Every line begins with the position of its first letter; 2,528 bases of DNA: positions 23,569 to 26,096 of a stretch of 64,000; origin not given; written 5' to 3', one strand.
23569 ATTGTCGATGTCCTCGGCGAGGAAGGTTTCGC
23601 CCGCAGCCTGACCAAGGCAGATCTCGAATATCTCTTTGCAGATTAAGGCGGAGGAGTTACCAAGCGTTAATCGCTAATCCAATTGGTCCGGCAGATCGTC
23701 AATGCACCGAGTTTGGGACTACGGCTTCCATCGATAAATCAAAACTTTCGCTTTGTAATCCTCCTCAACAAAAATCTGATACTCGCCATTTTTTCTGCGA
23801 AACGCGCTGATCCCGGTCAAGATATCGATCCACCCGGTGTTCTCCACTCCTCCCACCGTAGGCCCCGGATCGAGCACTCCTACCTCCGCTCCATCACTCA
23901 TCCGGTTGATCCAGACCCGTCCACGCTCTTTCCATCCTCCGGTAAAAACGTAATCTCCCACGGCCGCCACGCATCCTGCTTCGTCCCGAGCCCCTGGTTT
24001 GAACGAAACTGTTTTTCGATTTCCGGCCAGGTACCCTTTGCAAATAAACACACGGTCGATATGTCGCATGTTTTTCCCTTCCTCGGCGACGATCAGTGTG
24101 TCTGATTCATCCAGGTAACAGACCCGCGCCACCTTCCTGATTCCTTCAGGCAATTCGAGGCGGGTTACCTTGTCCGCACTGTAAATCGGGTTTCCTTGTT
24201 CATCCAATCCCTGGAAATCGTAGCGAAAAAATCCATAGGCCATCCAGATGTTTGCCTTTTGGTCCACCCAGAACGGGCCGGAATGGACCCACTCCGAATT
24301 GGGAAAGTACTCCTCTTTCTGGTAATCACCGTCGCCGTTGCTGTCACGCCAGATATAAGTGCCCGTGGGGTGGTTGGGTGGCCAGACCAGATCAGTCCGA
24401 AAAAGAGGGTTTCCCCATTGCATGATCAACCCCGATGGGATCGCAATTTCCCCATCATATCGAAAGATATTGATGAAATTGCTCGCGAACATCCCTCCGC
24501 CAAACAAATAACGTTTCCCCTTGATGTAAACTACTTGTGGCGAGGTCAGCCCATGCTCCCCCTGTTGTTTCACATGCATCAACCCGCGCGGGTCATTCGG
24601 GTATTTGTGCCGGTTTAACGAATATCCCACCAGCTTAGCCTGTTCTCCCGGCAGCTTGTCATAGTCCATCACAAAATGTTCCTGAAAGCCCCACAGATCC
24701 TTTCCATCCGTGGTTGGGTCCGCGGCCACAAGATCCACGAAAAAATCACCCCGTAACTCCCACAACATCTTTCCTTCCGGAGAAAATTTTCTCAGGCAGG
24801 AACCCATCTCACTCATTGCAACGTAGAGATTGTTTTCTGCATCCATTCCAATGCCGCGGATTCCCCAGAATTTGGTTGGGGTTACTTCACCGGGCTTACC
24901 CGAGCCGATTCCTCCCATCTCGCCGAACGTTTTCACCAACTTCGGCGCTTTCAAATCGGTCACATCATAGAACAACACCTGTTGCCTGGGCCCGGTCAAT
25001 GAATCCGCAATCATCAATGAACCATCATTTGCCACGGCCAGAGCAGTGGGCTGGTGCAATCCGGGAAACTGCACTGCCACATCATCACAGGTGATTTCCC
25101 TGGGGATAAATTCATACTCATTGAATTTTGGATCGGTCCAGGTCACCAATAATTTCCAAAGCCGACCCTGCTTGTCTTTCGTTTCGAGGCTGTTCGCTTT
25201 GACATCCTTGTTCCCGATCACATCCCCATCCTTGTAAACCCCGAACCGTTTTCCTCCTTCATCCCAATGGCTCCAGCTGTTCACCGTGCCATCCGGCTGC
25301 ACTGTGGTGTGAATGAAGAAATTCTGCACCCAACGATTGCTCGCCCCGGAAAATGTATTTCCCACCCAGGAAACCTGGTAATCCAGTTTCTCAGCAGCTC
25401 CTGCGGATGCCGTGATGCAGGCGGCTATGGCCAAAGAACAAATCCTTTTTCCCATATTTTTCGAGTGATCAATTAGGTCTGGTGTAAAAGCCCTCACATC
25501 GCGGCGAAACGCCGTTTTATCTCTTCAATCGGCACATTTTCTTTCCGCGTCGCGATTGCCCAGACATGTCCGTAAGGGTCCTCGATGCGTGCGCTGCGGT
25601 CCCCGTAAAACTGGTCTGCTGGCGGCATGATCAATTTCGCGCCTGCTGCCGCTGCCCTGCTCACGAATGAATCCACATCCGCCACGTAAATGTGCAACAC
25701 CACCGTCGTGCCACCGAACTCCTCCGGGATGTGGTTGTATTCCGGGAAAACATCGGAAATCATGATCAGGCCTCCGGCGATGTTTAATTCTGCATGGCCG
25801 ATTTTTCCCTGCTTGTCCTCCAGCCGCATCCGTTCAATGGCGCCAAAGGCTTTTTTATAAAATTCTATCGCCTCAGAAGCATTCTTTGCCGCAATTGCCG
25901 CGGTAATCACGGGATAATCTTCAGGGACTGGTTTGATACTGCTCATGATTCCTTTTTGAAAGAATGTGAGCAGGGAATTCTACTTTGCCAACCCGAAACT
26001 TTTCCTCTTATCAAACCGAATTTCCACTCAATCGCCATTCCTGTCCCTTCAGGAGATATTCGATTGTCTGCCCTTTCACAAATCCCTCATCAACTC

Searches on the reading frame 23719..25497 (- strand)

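Call 8: search_protein_families(library=pfam, proteins=[window:23719-25497:-], max_evalue=0.001)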
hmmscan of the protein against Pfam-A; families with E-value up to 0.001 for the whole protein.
window:23719-25497:- (592 aa): 1 family
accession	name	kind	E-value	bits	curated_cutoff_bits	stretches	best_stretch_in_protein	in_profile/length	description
PF08450.18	SGL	-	0.00095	19.3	26.3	0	139-246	125-218/246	SMP-30/Gluconolactonase/LRE-like region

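Call 77: search_protein_families(library=ncbifam, proteins=[window:23719-25497:-], max_evalue=0.01)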
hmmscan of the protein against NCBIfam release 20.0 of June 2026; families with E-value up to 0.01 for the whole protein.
window:23719-25497:- (592 aa): 0 families

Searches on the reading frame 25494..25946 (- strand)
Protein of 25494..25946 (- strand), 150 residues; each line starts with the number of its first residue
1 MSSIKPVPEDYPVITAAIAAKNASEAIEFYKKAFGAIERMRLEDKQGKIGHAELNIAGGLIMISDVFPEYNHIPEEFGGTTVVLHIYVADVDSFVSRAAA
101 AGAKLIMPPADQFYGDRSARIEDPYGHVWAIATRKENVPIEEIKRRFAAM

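Call 8: search_protein_families(library=pfam, proteins=[window:25494-25946:-], max_evalue=0.001)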
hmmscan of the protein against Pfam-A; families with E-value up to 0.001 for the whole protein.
window:25494-25946:- (150 aa): 3 families
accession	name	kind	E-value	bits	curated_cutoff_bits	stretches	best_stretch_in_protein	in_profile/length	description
PF00903.31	Glyoxalase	-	4e-15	56.7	20.6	1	16-131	5-121/121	Glyoxalase/Bleomycin resistance protein/Dioxygenase superfamily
PF22656.2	At5g48480-like_N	-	3.7e-08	33.4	27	1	18-66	4-59/59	Glyoxalase At5g48480-like, N-terminal domain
PF18029.7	Glyoxalase_6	-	0.00019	22.5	23.6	1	17-130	3-104/106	Glyoxalase-like domain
